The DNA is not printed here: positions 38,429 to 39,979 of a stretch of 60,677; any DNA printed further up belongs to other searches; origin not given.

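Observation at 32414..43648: Candidate extracellular-DNA capture and pyrimidine salvage operon (six co-directional, tightly spaced genes)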

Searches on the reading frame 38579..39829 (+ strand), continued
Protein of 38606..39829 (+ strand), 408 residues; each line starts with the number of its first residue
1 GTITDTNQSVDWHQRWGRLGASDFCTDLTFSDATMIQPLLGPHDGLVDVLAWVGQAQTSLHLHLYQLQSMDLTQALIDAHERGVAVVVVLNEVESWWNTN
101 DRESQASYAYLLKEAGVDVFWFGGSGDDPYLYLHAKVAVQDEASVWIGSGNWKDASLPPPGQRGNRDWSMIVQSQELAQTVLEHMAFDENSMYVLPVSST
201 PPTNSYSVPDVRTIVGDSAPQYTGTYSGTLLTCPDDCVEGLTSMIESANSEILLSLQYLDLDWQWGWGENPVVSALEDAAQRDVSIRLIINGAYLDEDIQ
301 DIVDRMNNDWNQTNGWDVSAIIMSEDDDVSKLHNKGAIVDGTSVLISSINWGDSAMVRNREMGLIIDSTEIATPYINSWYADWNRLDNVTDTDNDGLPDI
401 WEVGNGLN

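Call 61: predict_structure(alignment_id=A5)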
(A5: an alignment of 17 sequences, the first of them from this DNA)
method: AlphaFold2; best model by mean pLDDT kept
length: 397 residues; sequences in the alignment: 17
mean_pLDDT: 82.9   pTM: 0.87
mean pLDDT of the five models: 82.9, 83.0, 82.0, 79.0, 77.1
residues with pLDDT >= 90: 188; 70-90: 136; 50-70: 41; < 50: 32
segments of 3 or more residues with pLDDT < 50: 1-6, 12-30, 274-276
pLDDT, mean of each block of 10 residues (from residue 1): 42 44 41 73 95 84 97 93 97 97 88 95 97 72 92 92 84 89 96 84 85 86 84 94 77 93 80 57 89 92 62 87 93 78 89 89 67 95 93 69
secondary structure, 60 per line:
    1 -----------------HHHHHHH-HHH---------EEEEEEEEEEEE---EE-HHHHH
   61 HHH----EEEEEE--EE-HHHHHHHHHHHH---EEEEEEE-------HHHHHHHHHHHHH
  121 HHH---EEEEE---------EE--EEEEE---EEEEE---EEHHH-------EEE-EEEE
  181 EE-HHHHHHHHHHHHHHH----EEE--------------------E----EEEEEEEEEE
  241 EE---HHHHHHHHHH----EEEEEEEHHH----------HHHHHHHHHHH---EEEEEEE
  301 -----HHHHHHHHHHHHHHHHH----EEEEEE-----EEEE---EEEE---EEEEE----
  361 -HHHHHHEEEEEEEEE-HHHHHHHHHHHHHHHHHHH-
elements in order: H18-24 E38-49 H56-63 E68-73 H79-90 E94-100 H108-123 E127-131 E145-149 E153-157 E173-175 E177-182 H184-198 E203-205 E231-242 H246-255 E260-266 H280-290 E294-300 H306-322 E327-332 E338-341 E345-348 E352-356 H362-367 E368-376 H378-396
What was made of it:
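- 35702..40633 (+): g3: 1643-aa type-I surface protein, with a probable true start at 35741. In order it has a signal peptide, six lamin-tail domains, a two-HKD PLD module (aa about 985-1357), TSP3-like Ca-binding repeats, a TM helix (aa about 1536-1562) and a conserved 80-aa cytoplasmic tail. The AF2 model of the PLD module has pTM 0.87 (call 61).
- On PLD superfamily (HKD phosphodiesterases): The AF2 model has pTM 0.87 (call 61).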

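Call 64: fold_search(model_id=the predicted structure, library=pdb)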
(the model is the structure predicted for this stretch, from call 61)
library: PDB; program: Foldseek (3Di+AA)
matches with E <= 10: 1239; with E <= 0.001: 126
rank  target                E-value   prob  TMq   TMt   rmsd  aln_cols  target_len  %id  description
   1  7e0m_A                8.5e-20  1.00  0.60  0.62  10.3       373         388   15  Crystal structure of phospholipase D (released 2021-12-22)
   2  8v07_D                1.1e-19  1.00  0.65  0.63   9.5       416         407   17  Crystal structure of mouse PLD3 co-crystallized with 5'Pi-ssDNA for 30 days (released 2024-03-13)
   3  8v07_B                1.3e-19  1.00  0.65  0.63  10.2       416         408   16  Crystal structure of mouse PLD3 co-crystallized with 5'Pi-ssDNA for 30 days (released 2024-03-13)
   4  8v07_C                1.4e-19  1.00  0.65  0.63   8.7       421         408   15  Crystal structure of mouse PLD3 co-crystallized with 5'Pi-ssDNA for 30 days (released 2024-03-13)
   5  8v5t_A                1.6e-19  1.00  0.65  0.63   9.6       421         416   14  Crystal structure of Alzheimers disease phospholipase D3 (released 2024-10-09)
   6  8q1x_B                1.6e-19  1.00  0.65  0.62   9.0       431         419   14  Structural analysis of PLD3 reveals insights into the mechanism of lysosomal 5' exonuclease-mediated nucleic acid degr (released 2023-12-06)
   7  9vbg_A                1.9e-19  1.00  0.66  0.63   9.1       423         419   15  Cryo-EM structure of human PLD3 apo form (released 2025-12-24)
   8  8v06_A                2.1e-19  1.00  0.66  0.64   9.5       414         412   17  Crystal structure of mouse PLD3 co-crystallized with 5'Pi-ssDNA for 9 days (released 2024-03-13)
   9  8q1x_A                2.5e-19  1.00  0.66  0.63   8.7       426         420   13  Structural analysis of PLD3 reveals insights into the mechanism of lysosomal 5' exonuclease-mediated nucleic acid degr (released 2023-12-06)
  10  7e0m_B                2.5e-19  1.00  0.61  0.63  10.3       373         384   17  Crystal structure of phospholipase D (released 2021-12-22)
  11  8v06_C                3.6e-19  1.00  0.65  0.63   9.5       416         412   16  Crystal structure of mouse PLD3 co-crystallized with 5'Pi-ssDNA for 9 days (released 2024-03-13)
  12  8v07_A                3.6e-19  1.00  0.64  0.63   9.6       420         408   16  Crystal structure of mouse PLD3 co-crystallized with 5'Pi-ssDNA for 30 days (released 2024-03-13)
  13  8v08_A                4.6e-19  1.00  0.66  0.67   9.4       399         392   16  Crystal structure of human PLD4 co-crystallized with 5'Pi-ssDNA (released 2024-03-13)
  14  9vbj_A                4.9e-19  1.00  0.65  0.62   9.5       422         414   16  Cryo-EM structure of human PLD4 apo form (released 2025-12-24)
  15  9vbh_A                5.5e-19  1.00  0.68  0.65   9.4       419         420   14  Cryo-EM structure of human PLD3 bound to ssDNA (poly(T)) (released 2025-12-24)
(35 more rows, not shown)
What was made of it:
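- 35702..40633 (+): Foldseek gives PLD3/PLD4 and classical PLDs alike (call 64).
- Foldseek ranks the ssDNA exonucleases PLD3/PLD4 and the true phospholipases PLD1/2, PssA and Streptomyces PLD almost equally, at 1e-19 to 5e-17 (call 64). Foldseek finds a bacterial phospholipase D (7e0m) as the top hit, with PLD1/2, PssA and Streptomyces PLD within two orders of magnitude (call 64).
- Tried and rejected: PLD3/4 and PLD1/2/PssA all fall within 1e-19 to 5e-17 (call 64).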

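Call 65: find_homologous_proteins(query=P0275, max_evalue=1e-20)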
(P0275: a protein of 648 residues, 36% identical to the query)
Query P0275 (648 aa): 94 proteins with E <= 1e-20 among 8000 candidates.
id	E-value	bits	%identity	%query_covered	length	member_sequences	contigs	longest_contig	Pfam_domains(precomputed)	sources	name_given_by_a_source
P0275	0.0e+0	1469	100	100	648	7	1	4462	PF00932.26,PF13091.13,PF00614.29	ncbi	-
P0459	1.2e-297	1007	70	96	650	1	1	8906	PF00932.26,PF13091.13,PF00614.29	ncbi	ncbi:MAG: phospholipase D-like domain-containing protein [Thermoplasmata archaeon]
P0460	1.8e-269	914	66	97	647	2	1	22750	PF00932.26,PF13091.13,PF00614.29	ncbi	-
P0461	3.0e-265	900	66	97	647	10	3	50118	PF00932.26,PF13091.13,PF00614.29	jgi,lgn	jgi:phosphatidylserine/phosphatidylglycerophosphate/cardiolipin synthase-like enzyme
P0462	9.6e-256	869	65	89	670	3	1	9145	PF00932.26,PF13091.13,PF00614.29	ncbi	-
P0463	1.2e-250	852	62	95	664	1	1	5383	PF00932.26,PF13091.13,PF00614.29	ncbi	ncbi:MAG: phospholipase D-like domain-containing protein [Thermoplasmata archaeon]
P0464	2.0e-247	841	63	89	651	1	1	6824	PF00932.26,PF13091.13,PF00614.29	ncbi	ncbi:MAG: phospholipase D-like domain-containing protein [Thermoplasmata archaeon]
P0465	2.0e-245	834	62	94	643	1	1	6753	PF00932.26,PF13091.13,PF00614.29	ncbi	ncbi:MAG: phospholipase D-like domain-containing protein [Thermoplasmata archaeon]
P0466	2.4e-243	828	64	90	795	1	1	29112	PF00932.26,PF13091.13,PF00614.29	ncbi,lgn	ncbi:MAG: phospholipase D-like domain-containing protein [Thermoplasmata archaeon]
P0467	9.7e-193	660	53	97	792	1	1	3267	PF00932.26,PF13091.13,PF00614.29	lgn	-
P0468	1.8e-157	544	52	81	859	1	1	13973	PF22352.3,PF00801.27,PF00932.26,PF13091.13,PF00614.29,PF18911.7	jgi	jgi:phosphatidylserine/phosphatidylglycerophosphate/cardiolipin synthase-like enzyme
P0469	3.5e-155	536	53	84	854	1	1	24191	PF00932.26,PF13091.13,PF00614.29,PF18911.7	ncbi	ncbi:MAG: phospholipase D-like domain-containing protein [Thermoplasmata archaeon]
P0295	2.4e-152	527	51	81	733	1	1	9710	PF00932.26,PF13091.13,PF00614.29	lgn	-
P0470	1.7e-151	524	47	95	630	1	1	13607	PF00932.26,PF13091.13,PF00614.29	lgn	-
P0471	1.2e-150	521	48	90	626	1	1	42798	PF00932.26,PF13091.13,PF00614.29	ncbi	-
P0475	2.2e-142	494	47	84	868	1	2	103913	PF00801.27,PF00932.26,PF13091.13,PF00614.29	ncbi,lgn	-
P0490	3.8e-93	331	39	81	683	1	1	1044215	PF00932.26,PF13091.13,PF00614.29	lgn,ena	-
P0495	6.4e-92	327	38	90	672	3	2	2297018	PF00932.26,PF13091.13,PF00614.29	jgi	jgi:phosphatidylserine/phosphatidylglycerophosphate/cardiolipin synthase-like enzyme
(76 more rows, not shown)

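Call 66: find_encoding_contigs(protein=P0461, flank=6000, max_places=1)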
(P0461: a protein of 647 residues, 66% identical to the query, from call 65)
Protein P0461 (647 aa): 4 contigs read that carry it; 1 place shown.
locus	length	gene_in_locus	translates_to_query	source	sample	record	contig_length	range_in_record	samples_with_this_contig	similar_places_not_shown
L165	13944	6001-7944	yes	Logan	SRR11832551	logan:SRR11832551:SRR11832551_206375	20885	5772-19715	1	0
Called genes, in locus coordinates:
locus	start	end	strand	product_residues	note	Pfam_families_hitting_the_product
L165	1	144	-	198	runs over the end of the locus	-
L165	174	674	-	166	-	-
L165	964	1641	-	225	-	PF00149:Metallophos, PF12850:Metallophos_2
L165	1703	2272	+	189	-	-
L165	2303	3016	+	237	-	PF00149:Metallophos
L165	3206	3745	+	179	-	-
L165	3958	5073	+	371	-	PF01950:FBPase_3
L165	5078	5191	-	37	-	-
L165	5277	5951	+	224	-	PF00121:TIM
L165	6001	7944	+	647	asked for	PF00932:LTD, PF13091:PLDc_2, PF00614:PLDc (faint), PF13091:PLDc_2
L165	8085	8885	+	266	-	PF12705:PDDEXK_1, PF01930:Cas_Cas4 (weak)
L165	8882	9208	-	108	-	-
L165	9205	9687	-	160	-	-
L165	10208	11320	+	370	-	PF00266:Aminotran_5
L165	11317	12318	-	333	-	PF00814:TsaD, PF22521:HypF_C_2 (weak)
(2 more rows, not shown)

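Call 67: find_encoding_contigs(protein=P0475, flank=6000, max_places=1)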
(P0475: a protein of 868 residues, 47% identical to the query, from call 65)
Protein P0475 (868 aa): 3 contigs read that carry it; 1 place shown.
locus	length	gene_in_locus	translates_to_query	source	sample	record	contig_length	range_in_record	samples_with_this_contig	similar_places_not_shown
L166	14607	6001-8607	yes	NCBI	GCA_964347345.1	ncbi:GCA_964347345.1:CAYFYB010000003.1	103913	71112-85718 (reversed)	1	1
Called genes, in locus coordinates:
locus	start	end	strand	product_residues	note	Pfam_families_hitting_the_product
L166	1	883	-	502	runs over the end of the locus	PF00171:Aldedh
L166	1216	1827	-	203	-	PF00149:Metallophos, PF12850:Metallophos_2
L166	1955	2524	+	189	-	-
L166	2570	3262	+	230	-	PF00149:Metallophos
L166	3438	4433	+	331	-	PF01950:FBPase_3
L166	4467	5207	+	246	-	-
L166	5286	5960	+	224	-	PF00121:TIM, PF05690:ThiG (weak)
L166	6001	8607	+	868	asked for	PF00932:LTD, PF13091:PLDc_2, PF00614:PLDc (faint), PF13091:PLDc_2, PF00801:PKD (weak)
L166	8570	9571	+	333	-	PF12705:PDDEXK_1, PF01930:Cas_Cas4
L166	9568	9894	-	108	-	-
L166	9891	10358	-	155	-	-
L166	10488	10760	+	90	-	-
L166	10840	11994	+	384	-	PF00266:Aminotran_5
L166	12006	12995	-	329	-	PF00814:TsaD, PF22521:HypF_C_2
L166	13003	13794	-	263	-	PF06695:Sm_multidrug_ex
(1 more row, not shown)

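Call 68: find_encoding_contigs(protein=P0490, flank=6000, max_places=1)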
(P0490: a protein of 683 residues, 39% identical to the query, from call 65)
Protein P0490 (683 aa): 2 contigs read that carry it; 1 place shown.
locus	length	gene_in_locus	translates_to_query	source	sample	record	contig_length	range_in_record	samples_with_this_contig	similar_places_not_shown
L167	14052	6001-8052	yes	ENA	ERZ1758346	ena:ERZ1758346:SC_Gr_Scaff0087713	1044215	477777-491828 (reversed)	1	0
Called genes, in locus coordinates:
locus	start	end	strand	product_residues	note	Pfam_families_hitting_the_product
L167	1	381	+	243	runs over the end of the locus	PF00149:Metallophos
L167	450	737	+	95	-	-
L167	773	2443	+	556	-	PF01268:FTHFS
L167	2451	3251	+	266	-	PF05724:TPMT, PF13489:Methyltransf_23, PF02353:CMAS, PF05175:MTS (weak), PF13649:Methyltransf_25, PF13847:Methyltransf_31, PF08241:Methyltransf_11, PF08242:Methyltransf_12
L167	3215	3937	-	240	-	PF00316:FBPase, PF18913:FBPase_C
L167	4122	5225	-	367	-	PF01791:DeoC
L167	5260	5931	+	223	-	PF00121:TIM, PF05690:ThiG (weak)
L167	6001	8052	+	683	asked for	PF00932:LTD, PF13091:PLDc_2, PF00614:PLDc (faint), PF13091:PLDc_2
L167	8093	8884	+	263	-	PF12705:PDDEXK_1, PF01930:Cas_Cas4 (weak)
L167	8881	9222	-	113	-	-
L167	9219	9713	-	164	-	-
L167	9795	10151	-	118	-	-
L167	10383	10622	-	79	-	PF01402:RHH_1 (weak)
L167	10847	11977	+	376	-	PF00266:Aminotran_5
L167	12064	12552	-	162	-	PF00583:Acetyltransf_1, PF13673:Acetyltransf_10, PF13508:Acetyltransf_7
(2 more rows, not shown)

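Call 69: find_encoding_contigs(protein=P0495, flank=6000, max_places=1)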
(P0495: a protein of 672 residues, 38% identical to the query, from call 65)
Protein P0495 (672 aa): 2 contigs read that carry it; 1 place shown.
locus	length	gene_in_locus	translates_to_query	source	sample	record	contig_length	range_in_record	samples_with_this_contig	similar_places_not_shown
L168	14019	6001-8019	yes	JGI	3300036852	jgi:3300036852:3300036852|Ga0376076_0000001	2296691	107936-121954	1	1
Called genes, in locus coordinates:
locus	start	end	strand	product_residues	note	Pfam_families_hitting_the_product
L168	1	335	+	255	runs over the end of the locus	PF00149:Metallophos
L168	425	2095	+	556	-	PF01268:FTHFS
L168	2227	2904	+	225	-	PF05724:TPMT, PF13489:Methyltransf_23, PF02353:CMAS (weak), PF05175:MTS (weak), PF13847:Methyltransf_31, PF08241:Methyltransf_11, PF08242:Methyltransf_12, PF13649:Methyltransf_25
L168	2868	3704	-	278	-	PF00316:FBPase, PF18913:FBPase_C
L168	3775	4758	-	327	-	PF01791:DeoC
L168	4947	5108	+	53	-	-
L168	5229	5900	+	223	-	PF00121:TIM, PF05690:ThiG (weak)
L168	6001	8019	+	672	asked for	PF00932:LTD, PF13091:PLDc_2, PF00614:PLDc (faint), PF13091:PLDc_2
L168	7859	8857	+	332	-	PF12705:PDDEXK_1, PF01930:Cas_Cas4 (weak)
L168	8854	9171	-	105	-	-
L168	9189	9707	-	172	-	-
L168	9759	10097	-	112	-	-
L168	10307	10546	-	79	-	PF01402:RHH_1 (weak)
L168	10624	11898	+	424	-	PF00266:Aminotran_5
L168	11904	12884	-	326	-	PF00814:TsaD, PF22521:HypF_C_2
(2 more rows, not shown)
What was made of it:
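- LTD-PLD genes of other Thermoplasmata have a different, equally conserved context of TIM and a PDDEXK nuclease (calls 66-69).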

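Call 81: search_solved_structures(query=A5, max_evalue=0.01)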
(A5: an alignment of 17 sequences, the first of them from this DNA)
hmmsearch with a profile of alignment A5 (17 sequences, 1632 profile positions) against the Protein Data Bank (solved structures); distinct sequences matched with E-value up to 0.01: 5.
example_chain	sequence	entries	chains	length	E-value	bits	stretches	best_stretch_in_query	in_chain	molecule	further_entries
1byr_A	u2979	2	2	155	3.6e-13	50.8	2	998-1042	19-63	PROTEIN (ENDONUCLEASE)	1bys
6ehi_A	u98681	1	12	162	7.5e-09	36.5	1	993-1104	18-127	Nuclease NucT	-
4ggj_A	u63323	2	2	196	2.1e-08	35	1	1272-1339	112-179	Mitochondrial cardiolipin hydrolase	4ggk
9lkx_K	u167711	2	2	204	1.5e-06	28.9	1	1274-1338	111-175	Mitochondrial cardiolipin hydrolase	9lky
7e0m_A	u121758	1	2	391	0.0055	17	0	1283-1335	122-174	Phospholipase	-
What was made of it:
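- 35702..40633 (+): A family profile against PDB gives Nuc 3.6e-13, NucT 7.5e-9 and Zucchini 2e-8 (call 81).
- On Nuc/NucT-type PLD nucleases: Even so, they are the nearest relatives: a family profile against PDB gives Nuc 3.6e-13, NucT 7.5e-9 and Zucchini 2e-8, with no Cls, Pss or classical PLD (call 81).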
